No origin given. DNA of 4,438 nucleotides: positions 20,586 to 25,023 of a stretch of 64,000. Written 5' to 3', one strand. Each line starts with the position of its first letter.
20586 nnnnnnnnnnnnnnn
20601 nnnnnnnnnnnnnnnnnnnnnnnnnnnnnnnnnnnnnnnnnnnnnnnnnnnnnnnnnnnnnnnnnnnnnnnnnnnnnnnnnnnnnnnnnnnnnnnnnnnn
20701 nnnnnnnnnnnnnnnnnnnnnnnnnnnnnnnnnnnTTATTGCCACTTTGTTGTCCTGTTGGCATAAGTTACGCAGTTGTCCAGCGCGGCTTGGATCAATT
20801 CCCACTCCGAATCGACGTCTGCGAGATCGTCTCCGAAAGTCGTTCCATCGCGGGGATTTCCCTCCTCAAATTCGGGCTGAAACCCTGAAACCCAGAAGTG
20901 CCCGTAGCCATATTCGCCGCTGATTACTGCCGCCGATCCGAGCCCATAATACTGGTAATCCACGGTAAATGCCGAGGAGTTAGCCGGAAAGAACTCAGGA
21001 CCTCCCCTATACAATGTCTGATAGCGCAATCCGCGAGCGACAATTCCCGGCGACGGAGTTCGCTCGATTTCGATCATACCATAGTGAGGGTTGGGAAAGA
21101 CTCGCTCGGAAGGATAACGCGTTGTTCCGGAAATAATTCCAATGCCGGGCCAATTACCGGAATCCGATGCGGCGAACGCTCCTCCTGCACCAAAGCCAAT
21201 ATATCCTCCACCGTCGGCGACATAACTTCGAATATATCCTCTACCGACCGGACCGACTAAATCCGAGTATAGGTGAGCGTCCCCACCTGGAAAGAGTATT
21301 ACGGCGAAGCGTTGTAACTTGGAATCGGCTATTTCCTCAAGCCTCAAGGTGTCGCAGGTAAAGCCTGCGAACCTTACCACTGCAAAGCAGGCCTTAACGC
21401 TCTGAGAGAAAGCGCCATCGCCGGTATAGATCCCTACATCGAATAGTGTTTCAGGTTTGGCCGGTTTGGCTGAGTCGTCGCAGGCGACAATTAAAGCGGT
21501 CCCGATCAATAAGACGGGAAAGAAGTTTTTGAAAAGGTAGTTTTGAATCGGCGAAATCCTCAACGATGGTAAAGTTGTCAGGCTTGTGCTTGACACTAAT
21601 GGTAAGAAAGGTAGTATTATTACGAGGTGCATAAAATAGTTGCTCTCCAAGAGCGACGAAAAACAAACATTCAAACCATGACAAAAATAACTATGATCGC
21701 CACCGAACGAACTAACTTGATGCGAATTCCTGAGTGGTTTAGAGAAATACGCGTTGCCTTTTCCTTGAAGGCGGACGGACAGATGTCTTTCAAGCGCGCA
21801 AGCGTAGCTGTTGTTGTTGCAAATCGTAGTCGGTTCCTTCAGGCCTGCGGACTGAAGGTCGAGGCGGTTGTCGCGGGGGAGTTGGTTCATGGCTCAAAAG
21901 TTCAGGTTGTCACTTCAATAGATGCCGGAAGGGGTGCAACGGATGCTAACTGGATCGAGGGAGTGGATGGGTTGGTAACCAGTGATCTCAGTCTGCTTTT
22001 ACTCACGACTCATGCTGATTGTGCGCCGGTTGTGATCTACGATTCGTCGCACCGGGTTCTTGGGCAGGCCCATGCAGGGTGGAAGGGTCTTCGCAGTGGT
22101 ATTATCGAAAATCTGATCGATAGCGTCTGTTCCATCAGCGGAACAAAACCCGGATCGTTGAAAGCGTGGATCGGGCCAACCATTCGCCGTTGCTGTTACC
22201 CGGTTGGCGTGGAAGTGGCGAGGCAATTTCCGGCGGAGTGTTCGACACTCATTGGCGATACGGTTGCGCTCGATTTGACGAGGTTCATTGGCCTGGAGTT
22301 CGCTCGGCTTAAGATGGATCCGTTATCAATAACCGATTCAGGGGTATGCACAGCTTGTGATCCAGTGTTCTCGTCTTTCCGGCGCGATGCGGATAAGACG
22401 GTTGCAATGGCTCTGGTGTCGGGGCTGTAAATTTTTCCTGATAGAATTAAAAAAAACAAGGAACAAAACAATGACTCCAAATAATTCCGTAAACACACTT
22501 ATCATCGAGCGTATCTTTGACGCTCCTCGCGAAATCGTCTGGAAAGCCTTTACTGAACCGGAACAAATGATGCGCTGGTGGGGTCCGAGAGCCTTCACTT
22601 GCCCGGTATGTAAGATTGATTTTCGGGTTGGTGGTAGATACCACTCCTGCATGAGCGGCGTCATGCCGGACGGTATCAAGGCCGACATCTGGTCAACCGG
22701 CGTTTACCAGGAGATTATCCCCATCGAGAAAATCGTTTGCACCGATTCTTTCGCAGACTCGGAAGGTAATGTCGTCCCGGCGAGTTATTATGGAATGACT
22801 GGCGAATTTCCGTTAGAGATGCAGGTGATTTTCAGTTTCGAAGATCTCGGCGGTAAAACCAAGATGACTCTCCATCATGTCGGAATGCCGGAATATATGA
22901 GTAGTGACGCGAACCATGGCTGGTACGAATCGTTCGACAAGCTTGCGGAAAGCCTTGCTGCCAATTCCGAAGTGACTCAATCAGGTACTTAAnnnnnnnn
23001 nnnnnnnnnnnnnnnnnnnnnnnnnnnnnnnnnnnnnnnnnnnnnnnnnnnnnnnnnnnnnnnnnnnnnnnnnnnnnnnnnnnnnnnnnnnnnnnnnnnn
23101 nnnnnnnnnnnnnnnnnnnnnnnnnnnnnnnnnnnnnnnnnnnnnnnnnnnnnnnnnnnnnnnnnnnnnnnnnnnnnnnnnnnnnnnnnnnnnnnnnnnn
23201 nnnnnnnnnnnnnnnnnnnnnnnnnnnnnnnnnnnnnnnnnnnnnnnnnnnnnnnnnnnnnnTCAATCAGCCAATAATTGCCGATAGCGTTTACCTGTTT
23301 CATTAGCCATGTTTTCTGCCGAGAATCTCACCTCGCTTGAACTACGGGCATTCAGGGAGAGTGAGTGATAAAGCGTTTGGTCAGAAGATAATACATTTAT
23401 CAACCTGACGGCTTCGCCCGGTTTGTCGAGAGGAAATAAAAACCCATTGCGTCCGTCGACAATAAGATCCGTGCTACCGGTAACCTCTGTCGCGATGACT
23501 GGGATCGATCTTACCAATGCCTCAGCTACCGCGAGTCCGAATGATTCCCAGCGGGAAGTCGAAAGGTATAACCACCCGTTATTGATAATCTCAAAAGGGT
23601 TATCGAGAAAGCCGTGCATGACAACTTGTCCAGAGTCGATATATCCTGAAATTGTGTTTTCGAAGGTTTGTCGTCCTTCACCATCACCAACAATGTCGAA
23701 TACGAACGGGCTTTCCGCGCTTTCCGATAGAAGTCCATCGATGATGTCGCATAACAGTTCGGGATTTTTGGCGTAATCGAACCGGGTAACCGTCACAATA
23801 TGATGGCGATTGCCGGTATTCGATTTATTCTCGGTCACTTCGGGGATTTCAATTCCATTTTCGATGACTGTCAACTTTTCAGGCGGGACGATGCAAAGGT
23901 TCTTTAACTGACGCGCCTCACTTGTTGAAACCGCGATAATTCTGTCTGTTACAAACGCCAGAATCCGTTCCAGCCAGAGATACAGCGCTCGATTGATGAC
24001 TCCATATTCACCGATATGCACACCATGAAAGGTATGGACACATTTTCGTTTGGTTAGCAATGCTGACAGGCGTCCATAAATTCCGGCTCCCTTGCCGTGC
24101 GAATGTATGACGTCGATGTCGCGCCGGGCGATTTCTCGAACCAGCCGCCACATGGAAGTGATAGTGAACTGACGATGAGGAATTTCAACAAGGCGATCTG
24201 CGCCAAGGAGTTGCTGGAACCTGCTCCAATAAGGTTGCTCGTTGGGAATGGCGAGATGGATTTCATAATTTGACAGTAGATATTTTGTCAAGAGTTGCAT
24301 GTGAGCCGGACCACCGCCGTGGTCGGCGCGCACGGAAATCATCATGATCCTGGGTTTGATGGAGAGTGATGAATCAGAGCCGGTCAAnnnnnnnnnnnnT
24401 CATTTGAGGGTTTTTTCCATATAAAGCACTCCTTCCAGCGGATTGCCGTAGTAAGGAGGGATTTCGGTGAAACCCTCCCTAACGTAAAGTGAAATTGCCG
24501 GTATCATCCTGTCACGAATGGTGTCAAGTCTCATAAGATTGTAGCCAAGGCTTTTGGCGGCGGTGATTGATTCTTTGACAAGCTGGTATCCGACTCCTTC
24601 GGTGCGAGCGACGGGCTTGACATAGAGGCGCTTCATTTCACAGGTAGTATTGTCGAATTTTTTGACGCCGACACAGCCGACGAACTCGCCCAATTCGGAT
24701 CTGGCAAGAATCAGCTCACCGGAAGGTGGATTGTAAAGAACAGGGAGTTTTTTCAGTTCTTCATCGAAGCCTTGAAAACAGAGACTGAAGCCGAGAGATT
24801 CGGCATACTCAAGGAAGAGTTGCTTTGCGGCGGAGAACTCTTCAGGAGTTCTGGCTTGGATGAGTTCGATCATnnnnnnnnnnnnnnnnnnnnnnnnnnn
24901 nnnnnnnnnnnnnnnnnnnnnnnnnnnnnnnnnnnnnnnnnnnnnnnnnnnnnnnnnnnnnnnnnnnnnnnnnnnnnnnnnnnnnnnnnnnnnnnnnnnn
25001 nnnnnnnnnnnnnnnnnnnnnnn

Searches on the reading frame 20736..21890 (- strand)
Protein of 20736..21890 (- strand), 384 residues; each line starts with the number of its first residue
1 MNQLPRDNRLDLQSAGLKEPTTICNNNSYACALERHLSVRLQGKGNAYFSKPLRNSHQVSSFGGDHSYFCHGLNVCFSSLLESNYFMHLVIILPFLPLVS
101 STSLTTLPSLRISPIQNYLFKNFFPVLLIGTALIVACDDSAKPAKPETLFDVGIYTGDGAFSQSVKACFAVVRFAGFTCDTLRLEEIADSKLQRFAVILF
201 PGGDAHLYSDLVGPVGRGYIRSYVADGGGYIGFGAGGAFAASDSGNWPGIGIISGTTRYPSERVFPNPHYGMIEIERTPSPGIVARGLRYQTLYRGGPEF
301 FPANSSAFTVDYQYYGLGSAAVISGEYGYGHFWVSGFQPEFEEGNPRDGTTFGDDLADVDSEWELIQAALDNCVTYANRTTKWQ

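Call 73: search_protein_families(library=pfam, proteins=[window:20736-21890:-], max_evalue=0.00001)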
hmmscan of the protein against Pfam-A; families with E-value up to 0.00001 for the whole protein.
window:20736-21890:- (384 aa): 1 family
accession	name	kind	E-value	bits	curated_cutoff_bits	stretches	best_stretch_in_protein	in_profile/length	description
PF09825.15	BPL_N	-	3.5e-11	43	24.2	1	151-242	2-97/283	Biotin-protein ligase, N terminal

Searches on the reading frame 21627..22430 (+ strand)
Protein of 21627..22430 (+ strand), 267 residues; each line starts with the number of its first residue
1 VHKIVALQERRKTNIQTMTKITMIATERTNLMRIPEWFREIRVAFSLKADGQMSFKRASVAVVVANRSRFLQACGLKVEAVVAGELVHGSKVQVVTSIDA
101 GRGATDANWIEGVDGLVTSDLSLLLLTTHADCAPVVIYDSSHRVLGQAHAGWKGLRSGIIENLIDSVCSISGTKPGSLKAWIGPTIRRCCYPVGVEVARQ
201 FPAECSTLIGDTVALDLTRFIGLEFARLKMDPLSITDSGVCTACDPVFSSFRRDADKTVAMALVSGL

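Call 73: search_protein_families(library=pfam, proteins=[window:21627-22430:+], max_evalue=0.00001)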
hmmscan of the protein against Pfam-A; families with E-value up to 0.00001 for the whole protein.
window:21627-22430:+ (267 aa): 1 family
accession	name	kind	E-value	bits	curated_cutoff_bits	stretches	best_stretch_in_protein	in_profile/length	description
PF02578.20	Cu-oxidase_4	-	1.2e-47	162.8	22.9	1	61-261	26-233/238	Multi-copper polyphenol oxidoreductase laccase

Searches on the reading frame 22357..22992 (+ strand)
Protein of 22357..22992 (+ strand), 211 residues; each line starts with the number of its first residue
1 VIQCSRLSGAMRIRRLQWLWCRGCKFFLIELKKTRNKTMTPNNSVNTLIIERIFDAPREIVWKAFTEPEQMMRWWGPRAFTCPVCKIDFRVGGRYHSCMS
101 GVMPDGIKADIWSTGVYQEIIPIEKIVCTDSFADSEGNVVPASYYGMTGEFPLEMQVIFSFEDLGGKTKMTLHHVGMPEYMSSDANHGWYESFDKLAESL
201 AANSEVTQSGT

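Call 73: search_protein_families(library=pfam, proteins=[window:22357-22992:+], max_evalue=0.00001)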
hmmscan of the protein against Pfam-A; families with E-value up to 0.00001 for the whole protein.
window:22357-22992:+ (211 aa): 1 family
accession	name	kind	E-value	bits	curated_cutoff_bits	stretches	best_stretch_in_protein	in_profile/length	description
PF08327.17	AHSA1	-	2.2e-26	93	22.1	1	55-200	1-124/125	Activator of Hsp90 ATPase homolog 1-like protein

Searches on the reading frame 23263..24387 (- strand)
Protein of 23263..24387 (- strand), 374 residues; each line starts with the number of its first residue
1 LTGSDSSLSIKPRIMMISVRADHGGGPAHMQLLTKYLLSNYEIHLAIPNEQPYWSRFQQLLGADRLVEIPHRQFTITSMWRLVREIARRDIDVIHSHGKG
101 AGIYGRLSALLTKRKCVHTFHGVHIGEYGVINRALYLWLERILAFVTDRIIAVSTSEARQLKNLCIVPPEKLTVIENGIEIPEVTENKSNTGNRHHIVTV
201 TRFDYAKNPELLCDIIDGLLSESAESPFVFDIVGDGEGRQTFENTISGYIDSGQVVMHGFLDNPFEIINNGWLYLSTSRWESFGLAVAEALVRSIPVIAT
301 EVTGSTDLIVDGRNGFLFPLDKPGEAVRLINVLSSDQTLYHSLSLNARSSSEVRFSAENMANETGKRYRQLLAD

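Call 73: search_protein_families(library=pfam, proteins=[window:23263-24387:-], max_evalue=0.00001)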
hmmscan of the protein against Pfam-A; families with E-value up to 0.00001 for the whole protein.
window:23263-24387:- (374 aa): 6 families
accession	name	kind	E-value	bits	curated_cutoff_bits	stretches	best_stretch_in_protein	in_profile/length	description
PF00534.26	Glycos_transf_1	-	1.8e-24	86.6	26.4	1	192-349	13-171/172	Glycosyl transferases group 1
PF13439.12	Glyco_transf_4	-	3e-24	86.4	28.5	1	24-180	2-167/170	Glycosyltransferase Family 4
PF13692.12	Glyco_trans_1_4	-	1.1e-19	71.5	27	1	195-333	2-139/142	Glycosyl transferases group 1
PF13579.12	Glyco_trans_4_4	-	1.1e-17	65.3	29.7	1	25-178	2-158/158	Glycosyl transferase 4-like domain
PF20706.3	GT4-conflict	-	1.4e-09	37.9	26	1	140-310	140-321/385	Family 4 Glycosyltransferase in conflict systems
PF13477.12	Glyco_trans_4_2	-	6.8e-06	26.7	23.4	0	28-133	11-119/139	Glycosyl transferase 4-like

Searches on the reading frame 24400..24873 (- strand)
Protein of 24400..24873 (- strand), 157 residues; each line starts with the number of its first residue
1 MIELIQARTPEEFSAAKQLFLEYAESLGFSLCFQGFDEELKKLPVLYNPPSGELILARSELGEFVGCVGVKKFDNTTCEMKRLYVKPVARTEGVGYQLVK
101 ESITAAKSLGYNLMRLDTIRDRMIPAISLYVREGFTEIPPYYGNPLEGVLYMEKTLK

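Call 73: search_protein_families(library=pfam, proteins=[window:24400-24873:-], max_evalue=0.00001)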
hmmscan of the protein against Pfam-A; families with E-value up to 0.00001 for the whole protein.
window:24400-24873:- (157 aa): 2 families
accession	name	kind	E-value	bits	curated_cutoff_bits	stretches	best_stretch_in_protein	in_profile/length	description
PF00583.31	Acetyltransf_1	-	3.4e-12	47.1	20.7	1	46-135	24-116/116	Acetyltransferase (GNAT) family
PF13508.13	Acetyltransf_7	-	4.4e-11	43.4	27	1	52-137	3-84/84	Acetyltransferase (GNAT) domain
